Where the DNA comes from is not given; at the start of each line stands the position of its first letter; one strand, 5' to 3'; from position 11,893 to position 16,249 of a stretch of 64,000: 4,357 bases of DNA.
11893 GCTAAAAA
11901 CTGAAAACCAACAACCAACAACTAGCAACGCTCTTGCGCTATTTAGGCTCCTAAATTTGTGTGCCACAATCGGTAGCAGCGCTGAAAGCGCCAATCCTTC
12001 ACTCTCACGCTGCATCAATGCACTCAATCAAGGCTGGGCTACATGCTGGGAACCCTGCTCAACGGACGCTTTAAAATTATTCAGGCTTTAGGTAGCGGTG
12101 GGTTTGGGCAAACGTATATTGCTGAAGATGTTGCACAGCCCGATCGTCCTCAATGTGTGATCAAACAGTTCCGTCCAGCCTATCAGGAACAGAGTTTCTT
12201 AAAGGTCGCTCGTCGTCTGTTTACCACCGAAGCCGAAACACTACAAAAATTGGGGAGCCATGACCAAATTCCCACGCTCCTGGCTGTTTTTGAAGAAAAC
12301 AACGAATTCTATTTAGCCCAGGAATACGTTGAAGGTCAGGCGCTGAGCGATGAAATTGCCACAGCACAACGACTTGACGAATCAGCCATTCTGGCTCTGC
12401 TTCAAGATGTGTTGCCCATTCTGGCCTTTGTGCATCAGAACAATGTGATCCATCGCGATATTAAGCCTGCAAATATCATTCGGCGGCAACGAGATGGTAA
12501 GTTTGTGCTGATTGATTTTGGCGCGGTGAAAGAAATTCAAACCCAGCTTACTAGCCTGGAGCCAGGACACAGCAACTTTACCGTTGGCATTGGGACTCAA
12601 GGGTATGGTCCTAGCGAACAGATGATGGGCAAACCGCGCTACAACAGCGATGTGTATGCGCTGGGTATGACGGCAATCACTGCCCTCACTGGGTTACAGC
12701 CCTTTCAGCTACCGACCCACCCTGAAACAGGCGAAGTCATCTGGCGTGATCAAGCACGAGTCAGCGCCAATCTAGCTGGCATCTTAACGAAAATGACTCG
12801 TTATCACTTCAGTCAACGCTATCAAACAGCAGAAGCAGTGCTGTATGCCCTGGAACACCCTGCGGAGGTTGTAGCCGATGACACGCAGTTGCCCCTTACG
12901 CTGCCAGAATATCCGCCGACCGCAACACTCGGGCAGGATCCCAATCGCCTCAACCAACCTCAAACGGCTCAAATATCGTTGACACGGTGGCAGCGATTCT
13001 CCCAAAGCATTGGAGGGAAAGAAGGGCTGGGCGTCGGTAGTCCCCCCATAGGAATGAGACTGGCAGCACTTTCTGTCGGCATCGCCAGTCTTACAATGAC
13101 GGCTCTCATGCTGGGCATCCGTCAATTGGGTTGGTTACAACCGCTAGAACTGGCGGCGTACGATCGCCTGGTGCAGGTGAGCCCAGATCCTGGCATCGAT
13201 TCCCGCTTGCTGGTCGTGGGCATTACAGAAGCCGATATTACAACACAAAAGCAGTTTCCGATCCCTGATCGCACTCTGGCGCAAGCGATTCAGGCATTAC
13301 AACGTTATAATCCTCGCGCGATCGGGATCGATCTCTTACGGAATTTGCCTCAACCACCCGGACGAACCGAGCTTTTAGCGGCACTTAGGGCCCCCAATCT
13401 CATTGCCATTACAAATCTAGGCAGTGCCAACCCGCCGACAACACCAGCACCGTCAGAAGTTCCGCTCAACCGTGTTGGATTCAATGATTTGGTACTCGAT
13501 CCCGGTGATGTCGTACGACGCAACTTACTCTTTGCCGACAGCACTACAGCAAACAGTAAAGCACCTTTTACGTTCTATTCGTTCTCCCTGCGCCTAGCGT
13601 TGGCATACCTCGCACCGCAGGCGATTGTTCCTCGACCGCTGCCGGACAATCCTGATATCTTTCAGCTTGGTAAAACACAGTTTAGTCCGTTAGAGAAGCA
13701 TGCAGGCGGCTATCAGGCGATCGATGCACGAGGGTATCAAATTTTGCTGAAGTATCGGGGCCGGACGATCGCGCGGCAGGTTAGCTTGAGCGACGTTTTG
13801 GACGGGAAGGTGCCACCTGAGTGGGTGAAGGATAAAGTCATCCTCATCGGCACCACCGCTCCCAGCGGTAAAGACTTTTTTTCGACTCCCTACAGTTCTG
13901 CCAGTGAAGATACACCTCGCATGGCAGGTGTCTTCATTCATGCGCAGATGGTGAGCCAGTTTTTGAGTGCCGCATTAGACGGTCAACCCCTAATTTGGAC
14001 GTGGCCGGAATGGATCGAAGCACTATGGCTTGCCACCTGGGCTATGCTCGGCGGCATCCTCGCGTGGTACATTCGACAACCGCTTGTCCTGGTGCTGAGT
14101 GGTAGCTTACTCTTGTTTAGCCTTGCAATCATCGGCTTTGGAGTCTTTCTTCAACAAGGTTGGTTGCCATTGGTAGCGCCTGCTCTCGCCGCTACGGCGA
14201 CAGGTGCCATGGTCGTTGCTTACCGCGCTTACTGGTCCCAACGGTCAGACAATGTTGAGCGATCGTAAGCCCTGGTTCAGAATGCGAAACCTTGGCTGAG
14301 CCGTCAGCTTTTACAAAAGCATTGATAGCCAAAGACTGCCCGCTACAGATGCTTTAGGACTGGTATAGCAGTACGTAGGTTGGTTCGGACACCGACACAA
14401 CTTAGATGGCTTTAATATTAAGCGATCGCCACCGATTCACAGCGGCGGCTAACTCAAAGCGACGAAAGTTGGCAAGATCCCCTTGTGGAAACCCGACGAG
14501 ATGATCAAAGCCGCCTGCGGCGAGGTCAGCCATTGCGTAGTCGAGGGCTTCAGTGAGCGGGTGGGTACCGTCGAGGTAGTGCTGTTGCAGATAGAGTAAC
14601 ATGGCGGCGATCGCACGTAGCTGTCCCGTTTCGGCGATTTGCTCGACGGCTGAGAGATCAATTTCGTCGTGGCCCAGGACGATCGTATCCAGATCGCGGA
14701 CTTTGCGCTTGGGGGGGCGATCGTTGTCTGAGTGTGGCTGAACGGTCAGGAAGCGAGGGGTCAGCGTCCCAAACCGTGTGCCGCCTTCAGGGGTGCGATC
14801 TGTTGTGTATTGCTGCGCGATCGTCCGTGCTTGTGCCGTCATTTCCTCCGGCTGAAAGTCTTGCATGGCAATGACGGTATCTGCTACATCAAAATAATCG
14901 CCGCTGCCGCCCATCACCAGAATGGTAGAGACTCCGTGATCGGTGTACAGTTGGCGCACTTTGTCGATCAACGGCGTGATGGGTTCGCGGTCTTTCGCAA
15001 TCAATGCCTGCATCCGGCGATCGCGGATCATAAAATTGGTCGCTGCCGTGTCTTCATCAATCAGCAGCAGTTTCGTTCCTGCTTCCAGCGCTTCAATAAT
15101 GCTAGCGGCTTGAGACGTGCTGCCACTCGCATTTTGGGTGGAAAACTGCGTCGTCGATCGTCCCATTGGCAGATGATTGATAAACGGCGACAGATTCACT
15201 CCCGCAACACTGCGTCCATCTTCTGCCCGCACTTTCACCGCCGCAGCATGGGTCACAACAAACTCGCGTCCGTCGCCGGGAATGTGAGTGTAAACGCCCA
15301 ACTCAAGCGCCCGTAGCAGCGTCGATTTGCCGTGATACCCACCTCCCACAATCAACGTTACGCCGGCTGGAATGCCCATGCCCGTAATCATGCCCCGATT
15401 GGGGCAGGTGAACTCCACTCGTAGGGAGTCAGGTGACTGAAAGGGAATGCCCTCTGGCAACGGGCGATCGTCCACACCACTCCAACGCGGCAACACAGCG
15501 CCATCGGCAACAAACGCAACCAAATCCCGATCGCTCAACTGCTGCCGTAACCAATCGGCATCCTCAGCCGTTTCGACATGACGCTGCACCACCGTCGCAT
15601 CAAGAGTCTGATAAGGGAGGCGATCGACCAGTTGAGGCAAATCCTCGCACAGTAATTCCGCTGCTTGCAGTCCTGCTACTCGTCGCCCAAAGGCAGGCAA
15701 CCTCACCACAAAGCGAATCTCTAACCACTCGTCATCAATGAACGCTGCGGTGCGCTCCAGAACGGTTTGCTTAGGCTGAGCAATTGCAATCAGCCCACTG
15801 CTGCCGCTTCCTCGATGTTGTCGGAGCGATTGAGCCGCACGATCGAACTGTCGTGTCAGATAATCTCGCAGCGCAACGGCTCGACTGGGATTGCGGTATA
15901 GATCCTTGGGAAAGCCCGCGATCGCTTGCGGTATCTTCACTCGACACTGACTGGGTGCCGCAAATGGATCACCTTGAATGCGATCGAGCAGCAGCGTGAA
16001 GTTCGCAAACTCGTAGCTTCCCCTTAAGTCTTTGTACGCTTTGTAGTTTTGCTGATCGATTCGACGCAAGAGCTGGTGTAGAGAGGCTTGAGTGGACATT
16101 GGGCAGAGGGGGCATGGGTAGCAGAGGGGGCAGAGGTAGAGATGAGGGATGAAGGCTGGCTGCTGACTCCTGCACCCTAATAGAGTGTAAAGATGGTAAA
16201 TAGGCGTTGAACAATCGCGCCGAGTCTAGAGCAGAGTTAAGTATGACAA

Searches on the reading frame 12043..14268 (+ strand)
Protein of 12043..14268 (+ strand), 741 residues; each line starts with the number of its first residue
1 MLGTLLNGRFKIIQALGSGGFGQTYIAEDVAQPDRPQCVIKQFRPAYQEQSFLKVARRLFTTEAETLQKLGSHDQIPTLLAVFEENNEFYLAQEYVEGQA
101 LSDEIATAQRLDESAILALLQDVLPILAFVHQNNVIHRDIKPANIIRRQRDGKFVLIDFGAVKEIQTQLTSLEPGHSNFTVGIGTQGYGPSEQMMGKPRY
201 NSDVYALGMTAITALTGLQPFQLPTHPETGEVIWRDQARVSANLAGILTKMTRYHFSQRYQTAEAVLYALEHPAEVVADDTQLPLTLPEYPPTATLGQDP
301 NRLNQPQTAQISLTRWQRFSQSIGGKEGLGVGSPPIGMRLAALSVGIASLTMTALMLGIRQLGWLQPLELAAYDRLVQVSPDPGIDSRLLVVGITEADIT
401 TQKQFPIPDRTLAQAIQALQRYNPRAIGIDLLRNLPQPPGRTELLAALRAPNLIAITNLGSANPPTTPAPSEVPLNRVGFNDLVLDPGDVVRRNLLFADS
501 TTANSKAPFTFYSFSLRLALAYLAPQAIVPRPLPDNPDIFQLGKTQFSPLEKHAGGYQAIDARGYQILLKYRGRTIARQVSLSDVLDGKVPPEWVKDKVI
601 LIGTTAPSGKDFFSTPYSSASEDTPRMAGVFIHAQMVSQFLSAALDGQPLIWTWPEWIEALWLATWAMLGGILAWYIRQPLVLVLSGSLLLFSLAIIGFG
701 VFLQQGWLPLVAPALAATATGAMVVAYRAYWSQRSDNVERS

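Call 45: search_protein_families(library=pfam, proteins=[window:12043-14268:+], max_evalue=0.0001)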
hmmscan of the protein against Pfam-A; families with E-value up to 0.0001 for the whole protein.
window:12043-14268:+ (741 aa): 4 families
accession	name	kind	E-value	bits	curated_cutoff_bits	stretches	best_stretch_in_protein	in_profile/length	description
PF05226.16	CHASE2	-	4.9e-71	239.7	26.3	1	354-672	4-257/257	CHASE2 domain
PF00069.31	Pkinase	-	1.3e-33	116.9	31.7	1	11-261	2-253/263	Protein kinase domain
PF07714.23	PK_Tyr_Ser-Thr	-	2.9e-17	63.3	23.1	1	11-238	2-221/258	Protein tyrosine and serine/threonine kinase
PF03109.22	ABC1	-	1.3e-06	28.2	22.9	1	87-168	141-220/244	ABC1 atypical kinase-like domain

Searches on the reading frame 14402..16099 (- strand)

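Call 45: search_protein_families(library=pfam, proteins=[window:14402-16099:-], max_evalue=0.0001)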
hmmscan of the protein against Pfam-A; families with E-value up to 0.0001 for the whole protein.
window:14402-16099:- (565 aa): 3 families
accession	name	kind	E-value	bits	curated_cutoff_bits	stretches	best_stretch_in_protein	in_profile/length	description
PF09818.15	ABC_ATPase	-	4.4e-128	426.7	23.2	1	170-446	4-280/283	P-loop domain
PF20446.3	ABC_N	-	3.7e-52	176.9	26.5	1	6-161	3-158/162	ATPase of the ABC class N-terminal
PF21117.3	MRB1590_C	-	5.7e-32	110.9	27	1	464-563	1-102/102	MRB1590 C-terminal domain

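Call 50: search_protein_families(library=padloc, proteins=[window:14402-16099:-], max_evalue=0.001)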
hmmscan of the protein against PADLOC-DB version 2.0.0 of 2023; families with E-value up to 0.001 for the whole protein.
window:14402-16099:- (565 aa): 0 families
